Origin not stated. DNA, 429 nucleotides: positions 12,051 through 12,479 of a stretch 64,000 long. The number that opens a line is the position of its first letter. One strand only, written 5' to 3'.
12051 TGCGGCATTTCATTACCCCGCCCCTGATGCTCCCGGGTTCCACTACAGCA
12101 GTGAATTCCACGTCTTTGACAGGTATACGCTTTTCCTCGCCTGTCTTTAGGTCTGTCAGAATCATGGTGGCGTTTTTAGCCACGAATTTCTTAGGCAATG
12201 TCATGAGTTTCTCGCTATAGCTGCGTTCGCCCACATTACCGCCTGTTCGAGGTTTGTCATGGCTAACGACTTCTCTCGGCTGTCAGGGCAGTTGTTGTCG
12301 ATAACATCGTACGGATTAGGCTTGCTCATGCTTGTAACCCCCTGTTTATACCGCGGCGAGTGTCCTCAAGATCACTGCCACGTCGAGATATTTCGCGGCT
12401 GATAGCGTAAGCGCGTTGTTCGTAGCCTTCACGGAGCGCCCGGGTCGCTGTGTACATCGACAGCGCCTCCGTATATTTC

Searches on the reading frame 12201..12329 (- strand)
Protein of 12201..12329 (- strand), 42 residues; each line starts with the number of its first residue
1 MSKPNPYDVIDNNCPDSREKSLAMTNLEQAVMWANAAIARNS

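Call 102: search_protein_families(library=pfam, proteins=[window:12201-12329:-], max_evalue=0.01)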
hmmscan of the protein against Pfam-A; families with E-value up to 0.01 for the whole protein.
window:12201-12329:- (42 aa): 1 family
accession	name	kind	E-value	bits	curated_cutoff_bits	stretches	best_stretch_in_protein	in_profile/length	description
PF24729.2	Acb2_Tad1_hairpin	-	1e-15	58.1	27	1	9-40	26-58/58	Acb2/Tad1, hairpin domain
